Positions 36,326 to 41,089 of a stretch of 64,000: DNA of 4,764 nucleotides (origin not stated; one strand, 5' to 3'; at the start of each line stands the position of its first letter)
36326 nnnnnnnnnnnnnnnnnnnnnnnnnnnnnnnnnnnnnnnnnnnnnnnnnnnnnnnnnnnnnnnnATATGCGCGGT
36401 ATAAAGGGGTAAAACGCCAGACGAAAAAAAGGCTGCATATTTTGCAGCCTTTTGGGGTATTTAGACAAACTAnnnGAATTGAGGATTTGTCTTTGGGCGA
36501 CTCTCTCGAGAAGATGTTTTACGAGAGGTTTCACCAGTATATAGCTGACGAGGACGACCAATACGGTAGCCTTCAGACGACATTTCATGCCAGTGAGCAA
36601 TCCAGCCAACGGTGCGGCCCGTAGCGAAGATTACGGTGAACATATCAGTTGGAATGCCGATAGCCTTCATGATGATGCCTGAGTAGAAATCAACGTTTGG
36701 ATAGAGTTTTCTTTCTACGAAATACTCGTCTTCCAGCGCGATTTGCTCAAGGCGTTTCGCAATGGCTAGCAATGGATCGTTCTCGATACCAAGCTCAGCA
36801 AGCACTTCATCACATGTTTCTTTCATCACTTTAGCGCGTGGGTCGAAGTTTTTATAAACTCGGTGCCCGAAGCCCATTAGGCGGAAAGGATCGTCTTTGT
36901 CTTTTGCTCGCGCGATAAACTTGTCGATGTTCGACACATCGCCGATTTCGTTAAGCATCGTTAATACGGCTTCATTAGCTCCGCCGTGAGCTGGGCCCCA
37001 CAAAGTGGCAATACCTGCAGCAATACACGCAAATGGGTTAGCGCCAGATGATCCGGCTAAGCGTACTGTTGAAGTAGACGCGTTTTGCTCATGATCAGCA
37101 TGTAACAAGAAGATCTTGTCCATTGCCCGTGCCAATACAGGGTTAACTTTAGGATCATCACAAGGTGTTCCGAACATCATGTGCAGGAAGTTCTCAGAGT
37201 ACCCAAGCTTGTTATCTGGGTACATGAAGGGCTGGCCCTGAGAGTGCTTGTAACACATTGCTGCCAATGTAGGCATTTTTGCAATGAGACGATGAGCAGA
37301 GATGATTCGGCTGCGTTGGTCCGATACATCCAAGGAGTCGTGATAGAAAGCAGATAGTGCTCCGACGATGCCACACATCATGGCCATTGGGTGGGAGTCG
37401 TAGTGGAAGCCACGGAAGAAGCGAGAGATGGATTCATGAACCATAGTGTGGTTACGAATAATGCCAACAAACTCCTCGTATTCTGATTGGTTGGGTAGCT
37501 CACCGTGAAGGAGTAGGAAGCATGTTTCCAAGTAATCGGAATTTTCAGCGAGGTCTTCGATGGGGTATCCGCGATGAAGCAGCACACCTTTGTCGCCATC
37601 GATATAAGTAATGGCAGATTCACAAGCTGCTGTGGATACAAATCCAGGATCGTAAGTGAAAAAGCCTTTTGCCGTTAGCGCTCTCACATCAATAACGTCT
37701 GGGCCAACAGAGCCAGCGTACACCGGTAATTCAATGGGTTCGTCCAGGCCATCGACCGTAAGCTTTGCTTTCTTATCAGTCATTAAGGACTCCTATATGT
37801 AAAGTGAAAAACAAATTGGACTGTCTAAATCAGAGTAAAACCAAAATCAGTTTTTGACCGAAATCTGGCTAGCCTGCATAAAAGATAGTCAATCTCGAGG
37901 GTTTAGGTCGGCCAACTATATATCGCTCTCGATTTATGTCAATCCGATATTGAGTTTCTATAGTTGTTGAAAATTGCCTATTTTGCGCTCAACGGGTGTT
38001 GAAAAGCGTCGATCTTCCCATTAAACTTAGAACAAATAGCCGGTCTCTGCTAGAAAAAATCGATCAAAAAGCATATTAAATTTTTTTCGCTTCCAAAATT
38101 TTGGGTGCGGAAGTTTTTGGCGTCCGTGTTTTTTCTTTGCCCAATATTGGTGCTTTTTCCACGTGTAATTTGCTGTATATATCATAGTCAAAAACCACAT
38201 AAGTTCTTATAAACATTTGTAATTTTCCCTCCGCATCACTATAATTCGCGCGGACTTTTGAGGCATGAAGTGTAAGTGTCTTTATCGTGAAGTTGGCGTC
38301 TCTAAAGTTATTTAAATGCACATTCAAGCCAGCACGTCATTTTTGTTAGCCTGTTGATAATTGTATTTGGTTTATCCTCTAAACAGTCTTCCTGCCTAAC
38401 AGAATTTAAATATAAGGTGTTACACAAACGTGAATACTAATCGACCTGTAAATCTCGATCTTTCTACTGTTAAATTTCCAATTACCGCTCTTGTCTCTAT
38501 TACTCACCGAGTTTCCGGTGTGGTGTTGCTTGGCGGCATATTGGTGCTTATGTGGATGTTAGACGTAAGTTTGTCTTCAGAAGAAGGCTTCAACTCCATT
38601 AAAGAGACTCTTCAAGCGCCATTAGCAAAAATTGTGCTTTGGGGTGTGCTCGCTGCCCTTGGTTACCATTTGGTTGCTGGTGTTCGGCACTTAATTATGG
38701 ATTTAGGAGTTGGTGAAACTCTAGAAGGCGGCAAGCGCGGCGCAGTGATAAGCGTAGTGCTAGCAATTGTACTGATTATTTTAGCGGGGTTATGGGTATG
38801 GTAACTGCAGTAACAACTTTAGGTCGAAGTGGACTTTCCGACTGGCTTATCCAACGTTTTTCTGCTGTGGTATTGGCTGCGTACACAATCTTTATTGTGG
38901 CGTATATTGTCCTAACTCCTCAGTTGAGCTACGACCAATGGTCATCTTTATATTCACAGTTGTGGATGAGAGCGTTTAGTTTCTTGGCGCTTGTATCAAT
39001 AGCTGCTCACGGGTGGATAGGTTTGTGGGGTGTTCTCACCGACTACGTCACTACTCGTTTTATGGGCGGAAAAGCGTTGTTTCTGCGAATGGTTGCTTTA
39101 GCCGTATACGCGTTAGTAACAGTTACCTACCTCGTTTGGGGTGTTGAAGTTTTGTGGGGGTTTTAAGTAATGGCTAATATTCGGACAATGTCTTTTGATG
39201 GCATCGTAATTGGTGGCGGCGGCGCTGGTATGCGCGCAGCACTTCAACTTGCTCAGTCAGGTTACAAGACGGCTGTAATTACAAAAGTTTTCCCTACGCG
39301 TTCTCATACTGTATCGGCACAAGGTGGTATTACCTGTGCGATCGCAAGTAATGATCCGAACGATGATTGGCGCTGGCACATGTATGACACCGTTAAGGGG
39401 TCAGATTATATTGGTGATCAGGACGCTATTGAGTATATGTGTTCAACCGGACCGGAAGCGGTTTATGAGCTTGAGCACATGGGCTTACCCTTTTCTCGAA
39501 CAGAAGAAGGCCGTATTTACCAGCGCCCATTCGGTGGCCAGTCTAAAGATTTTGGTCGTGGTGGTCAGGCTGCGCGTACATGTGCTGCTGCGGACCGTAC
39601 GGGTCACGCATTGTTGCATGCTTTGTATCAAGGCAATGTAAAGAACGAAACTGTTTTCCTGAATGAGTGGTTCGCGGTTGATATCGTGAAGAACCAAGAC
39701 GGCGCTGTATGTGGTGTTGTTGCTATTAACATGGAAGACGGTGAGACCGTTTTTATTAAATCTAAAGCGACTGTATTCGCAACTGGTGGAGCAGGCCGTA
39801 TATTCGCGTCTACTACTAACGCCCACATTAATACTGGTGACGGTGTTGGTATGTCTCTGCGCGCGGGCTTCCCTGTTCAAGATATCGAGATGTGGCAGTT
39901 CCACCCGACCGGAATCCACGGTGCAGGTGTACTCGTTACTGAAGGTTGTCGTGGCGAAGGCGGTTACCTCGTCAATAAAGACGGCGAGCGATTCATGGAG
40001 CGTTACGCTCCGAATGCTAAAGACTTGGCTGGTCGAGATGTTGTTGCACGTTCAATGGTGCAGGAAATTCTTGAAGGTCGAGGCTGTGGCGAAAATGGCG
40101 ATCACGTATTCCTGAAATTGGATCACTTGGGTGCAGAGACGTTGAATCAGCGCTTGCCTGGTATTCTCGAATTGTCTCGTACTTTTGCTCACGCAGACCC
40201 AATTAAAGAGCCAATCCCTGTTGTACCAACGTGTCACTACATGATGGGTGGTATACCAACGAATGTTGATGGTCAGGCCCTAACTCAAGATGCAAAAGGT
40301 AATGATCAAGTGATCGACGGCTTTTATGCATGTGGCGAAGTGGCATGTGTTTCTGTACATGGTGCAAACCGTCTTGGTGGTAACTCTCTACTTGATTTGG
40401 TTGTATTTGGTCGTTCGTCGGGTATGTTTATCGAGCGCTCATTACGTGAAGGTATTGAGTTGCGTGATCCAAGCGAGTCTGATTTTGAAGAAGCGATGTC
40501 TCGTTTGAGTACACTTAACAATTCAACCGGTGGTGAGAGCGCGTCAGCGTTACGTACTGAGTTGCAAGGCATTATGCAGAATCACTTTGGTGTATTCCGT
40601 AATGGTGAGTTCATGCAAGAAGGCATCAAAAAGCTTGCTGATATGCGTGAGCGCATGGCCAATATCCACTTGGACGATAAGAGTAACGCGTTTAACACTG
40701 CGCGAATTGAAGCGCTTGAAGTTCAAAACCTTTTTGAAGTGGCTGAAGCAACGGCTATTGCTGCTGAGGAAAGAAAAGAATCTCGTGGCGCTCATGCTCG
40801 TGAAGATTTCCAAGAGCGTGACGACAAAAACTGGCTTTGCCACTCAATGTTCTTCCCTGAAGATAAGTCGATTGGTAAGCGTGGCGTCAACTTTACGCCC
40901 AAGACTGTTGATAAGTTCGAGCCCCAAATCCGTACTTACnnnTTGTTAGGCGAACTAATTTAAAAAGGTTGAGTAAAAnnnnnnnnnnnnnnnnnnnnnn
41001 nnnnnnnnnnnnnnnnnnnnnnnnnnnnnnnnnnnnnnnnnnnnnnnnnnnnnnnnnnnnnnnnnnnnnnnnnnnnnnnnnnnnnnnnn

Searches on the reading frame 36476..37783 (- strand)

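Call 74: search_protein_families(library=pfam, proteins=[window:36476-37783:-], max_evalue=0.00001)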
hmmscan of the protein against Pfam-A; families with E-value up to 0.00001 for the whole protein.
window:36476-37783:- (436 aa): 1 family
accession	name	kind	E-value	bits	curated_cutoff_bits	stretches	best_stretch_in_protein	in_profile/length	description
PF00285.26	Citrate_synt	-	7e-143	476.4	27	1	47-412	1-357/357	Citrate synthase, C-terminal domain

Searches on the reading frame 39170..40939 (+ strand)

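Call 74: search_protein_families(library=pfam, proteins=[window:39170-40939:+], max_evalue=0.00001)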
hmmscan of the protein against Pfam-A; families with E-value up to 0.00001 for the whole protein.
window:39170-40939:+ (590 aa): 2 families
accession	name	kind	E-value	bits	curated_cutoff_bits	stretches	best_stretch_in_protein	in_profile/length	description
PF00890.30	FAD_binding_2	-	4.5e-121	405.3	20.4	1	10-407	1-414/414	FAD binding domain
PF02910.25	Succ_DH_flav_C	-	1.9e-44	151.2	20.8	1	462-590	1-130/130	Fumarate reductase flavoprotein C-term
